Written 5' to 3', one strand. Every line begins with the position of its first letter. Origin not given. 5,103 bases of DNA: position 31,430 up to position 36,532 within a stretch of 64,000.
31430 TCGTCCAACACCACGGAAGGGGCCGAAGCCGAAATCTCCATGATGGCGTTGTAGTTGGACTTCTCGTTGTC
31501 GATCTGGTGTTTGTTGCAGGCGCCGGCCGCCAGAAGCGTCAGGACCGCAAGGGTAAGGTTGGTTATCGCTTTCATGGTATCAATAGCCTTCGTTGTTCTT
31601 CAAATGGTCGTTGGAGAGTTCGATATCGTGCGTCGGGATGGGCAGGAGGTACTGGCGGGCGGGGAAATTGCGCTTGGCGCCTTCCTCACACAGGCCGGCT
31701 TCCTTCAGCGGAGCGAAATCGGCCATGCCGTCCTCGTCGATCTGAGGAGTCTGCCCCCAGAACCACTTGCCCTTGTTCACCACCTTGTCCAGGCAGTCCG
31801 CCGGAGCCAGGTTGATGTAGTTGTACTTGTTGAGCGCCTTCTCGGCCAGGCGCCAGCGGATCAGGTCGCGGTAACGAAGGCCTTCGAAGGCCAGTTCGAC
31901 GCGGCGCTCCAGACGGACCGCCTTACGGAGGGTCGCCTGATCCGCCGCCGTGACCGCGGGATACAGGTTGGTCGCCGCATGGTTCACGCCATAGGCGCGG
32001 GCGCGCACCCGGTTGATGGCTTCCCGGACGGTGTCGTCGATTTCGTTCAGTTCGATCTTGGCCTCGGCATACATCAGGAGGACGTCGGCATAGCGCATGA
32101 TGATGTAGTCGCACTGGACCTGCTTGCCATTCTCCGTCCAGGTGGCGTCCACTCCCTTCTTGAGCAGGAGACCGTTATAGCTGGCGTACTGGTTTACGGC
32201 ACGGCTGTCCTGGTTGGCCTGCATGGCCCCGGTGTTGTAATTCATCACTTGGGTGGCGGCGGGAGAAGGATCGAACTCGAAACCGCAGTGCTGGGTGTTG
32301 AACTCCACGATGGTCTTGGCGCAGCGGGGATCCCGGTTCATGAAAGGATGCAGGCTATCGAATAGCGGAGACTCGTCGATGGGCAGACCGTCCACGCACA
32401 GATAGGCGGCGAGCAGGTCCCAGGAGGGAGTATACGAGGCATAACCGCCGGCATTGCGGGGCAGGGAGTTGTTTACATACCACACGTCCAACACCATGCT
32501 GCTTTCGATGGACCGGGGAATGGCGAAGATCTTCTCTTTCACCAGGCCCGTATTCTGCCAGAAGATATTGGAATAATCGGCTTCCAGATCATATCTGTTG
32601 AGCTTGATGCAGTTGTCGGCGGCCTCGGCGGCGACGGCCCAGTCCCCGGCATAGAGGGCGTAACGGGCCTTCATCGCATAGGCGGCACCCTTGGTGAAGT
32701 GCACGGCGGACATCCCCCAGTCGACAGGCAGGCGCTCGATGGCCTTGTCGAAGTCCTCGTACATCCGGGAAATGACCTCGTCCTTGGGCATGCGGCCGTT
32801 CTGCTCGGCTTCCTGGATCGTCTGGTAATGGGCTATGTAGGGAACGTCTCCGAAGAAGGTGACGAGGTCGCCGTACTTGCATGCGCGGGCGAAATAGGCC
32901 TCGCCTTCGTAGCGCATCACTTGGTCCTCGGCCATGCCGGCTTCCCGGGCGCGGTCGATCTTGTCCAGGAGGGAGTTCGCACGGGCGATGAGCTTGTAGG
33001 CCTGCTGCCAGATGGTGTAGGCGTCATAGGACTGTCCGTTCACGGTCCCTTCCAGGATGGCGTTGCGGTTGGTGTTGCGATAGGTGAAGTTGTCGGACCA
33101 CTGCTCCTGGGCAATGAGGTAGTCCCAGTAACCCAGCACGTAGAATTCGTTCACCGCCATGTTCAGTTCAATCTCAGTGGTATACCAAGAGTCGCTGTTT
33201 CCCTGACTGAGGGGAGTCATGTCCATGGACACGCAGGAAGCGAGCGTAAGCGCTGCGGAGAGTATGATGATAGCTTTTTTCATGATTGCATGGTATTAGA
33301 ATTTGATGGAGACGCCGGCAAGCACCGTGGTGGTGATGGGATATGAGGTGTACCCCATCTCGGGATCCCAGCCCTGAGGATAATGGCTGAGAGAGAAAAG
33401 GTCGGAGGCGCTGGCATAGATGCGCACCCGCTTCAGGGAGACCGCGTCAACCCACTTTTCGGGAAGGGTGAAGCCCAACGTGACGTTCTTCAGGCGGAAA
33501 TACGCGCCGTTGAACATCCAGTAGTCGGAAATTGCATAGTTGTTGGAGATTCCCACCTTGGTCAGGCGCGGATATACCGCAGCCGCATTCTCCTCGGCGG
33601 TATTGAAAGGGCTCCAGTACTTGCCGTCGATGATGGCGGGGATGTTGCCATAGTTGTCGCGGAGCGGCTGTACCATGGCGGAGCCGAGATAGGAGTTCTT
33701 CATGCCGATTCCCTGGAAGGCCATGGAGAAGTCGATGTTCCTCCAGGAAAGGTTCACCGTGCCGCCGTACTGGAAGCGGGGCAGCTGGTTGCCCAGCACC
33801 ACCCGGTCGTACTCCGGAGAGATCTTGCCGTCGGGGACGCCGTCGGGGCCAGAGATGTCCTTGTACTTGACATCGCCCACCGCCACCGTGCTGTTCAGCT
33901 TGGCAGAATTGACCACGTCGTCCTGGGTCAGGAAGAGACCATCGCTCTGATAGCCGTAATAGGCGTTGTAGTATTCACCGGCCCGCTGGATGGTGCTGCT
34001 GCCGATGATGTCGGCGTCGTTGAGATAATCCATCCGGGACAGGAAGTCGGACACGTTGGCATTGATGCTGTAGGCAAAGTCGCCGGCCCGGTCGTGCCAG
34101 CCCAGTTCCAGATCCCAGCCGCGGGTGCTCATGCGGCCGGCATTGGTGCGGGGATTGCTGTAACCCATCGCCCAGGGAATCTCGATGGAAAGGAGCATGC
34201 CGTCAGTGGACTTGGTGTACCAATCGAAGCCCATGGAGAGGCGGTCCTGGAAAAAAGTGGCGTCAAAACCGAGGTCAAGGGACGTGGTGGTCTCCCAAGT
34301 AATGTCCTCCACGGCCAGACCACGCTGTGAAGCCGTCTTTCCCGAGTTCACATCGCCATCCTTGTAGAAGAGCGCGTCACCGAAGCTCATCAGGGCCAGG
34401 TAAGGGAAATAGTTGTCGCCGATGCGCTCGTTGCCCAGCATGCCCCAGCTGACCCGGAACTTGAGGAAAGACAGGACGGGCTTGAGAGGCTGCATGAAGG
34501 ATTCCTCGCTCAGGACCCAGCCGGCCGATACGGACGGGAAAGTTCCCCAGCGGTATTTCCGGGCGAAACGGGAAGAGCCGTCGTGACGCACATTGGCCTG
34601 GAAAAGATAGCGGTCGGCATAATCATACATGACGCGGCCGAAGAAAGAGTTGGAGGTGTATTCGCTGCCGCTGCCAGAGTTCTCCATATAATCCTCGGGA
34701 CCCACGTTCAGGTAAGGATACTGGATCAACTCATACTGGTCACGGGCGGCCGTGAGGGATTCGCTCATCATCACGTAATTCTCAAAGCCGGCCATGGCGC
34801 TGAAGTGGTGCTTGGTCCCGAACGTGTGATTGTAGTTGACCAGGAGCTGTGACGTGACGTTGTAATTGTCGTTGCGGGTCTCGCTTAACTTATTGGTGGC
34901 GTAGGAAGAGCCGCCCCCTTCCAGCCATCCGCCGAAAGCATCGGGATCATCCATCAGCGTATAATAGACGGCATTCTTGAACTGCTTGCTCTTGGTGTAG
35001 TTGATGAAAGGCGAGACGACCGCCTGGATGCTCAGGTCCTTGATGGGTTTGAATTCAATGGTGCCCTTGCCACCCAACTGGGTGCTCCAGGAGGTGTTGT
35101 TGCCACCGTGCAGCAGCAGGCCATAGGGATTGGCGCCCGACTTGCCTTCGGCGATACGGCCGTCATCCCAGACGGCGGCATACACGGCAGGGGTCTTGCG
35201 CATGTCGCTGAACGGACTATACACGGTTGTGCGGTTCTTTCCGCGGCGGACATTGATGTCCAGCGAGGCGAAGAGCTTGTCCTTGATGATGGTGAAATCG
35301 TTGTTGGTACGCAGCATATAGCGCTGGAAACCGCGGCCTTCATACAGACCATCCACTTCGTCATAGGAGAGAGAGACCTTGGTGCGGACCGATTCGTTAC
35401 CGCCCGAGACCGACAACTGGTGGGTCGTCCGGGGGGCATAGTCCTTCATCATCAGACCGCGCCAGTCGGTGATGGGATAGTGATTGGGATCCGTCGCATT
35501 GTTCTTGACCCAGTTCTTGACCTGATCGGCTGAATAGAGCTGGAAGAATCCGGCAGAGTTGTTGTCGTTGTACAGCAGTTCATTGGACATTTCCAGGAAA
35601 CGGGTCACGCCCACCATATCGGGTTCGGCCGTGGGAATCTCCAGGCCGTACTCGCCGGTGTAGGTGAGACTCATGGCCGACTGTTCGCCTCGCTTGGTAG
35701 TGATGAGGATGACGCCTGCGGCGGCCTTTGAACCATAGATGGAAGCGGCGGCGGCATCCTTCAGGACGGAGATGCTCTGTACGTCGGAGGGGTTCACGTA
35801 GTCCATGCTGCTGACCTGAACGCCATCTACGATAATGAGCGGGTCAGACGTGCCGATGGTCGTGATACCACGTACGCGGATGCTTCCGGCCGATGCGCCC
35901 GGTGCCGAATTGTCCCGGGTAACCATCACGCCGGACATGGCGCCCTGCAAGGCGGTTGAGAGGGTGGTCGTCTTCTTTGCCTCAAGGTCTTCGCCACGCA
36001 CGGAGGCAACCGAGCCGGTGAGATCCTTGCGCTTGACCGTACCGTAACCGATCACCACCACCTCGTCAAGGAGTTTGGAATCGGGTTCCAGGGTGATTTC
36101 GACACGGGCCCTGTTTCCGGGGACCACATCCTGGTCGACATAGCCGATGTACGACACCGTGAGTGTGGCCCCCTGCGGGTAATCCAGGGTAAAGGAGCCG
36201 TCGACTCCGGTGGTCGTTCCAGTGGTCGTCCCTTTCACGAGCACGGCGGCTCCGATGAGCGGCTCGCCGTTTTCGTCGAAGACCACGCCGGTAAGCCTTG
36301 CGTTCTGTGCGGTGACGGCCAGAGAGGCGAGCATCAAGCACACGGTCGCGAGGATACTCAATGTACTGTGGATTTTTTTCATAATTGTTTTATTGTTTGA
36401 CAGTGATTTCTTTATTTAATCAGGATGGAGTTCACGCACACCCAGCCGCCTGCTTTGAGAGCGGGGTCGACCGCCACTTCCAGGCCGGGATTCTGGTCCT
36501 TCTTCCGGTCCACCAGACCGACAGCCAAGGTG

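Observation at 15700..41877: PUL2: a locus of unknown substrate built around two DUF4832-like glycanases, possibly for a GlcA/Glc/Gal microbial exopolysaccharide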

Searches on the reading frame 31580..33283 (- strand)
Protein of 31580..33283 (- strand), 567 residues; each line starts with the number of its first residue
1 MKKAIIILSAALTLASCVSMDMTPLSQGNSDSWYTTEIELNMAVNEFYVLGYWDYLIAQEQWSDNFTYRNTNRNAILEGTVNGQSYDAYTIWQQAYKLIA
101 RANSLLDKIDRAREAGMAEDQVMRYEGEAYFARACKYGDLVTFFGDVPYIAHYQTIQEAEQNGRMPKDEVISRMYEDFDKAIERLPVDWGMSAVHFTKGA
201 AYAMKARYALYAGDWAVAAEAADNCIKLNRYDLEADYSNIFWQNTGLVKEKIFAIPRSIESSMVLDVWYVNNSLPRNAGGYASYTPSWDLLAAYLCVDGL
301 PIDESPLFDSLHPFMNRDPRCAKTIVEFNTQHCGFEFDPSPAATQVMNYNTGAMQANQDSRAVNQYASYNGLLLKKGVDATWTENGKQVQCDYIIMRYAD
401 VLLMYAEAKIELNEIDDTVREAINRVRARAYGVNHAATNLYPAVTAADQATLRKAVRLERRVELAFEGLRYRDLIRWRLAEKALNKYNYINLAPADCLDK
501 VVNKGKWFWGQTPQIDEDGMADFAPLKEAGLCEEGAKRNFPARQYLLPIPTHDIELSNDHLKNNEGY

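Call 3: search_protein_families(library=pfam, proteins=[window:31580-33283:-])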
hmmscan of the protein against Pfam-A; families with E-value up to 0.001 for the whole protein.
window:31580-33283:- (567 aa): 2 families
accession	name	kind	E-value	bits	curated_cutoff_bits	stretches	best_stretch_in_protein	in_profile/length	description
PF07980.17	SusD_RagB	-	6.7e-47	161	23.1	1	263-567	15-297/297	SusD family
PF14322.12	SusD-like_3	-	3.6e-23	83.2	27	1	61-209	47-190/191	Starch-binding associating with outer membrane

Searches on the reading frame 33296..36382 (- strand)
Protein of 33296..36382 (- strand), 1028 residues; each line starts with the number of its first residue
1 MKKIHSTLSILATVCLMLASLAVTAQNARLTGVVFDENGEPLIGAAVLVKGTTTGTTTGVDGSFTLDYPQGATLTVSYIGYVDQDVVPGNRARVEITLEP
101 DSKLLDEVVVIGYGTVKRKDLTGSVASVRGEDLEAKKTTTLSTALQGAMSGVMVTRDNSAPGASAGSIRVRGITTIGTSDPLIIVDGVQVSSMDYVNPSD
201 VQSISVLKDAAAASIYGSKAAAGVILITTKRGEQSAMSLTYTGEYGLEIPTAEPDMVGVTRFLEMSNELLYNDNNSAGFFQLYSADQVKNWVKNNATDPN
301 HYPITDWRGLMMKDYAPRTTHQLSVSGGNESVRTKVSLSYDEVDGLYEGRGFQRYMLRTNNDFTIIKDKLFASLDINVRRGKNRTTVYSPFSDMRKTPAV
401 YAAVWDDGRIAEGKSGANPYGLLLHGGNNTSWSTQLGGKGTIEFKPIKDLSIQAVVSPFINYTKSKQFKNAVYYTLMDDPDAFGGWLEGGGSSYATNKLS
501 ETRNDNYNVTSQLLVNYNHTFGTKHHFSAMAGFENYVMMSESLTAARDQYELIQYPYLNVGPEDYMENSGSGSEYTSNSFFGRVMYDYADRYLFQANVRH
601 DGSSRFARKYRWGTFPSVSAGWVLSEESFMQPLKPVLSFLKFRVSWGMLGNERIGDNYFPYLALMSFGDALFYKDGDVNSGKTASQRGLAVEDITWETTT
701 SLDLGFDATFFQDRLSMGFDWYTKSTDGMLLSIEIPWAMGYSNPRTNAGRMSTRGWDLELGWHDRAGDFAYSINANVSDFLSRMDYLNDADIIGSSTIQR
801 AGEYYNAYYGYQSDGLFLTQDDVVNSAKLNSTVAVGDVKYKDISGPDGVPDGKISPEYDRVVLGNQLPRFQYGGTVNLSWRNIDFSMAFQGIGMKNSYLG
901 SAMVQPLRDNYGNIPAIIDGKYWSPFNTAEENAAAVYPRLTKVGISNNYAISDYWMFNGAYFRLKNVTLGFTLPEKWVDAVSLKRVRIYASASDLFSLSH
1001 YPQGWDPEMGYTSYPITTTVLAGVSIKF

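Call 3: search_protein_families(library=pfam, proteins=[window:33296-36382:-])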
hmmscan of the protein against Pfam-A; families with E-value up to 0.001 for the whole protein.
window:33296-36382:- (1028 aa): 3 families
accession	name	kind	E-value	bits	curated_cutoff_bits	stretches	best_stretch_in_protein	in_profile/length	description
PF07715.20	Plug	-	3e-19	69.9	23.9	1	118-224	2-107/107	TonB-dependent Receptor Plug Domain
PF13715.12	CarbopepD_reg_2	-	2.1e-18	66.5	32.2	1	30-110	1-88/88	CarboxypepD_reg-like domain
PF13620.12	CarboxypepD_reg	-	4.7e-11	43.3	32.3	1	30-99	2-82/82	Carboxypeptidase regulatory-like domain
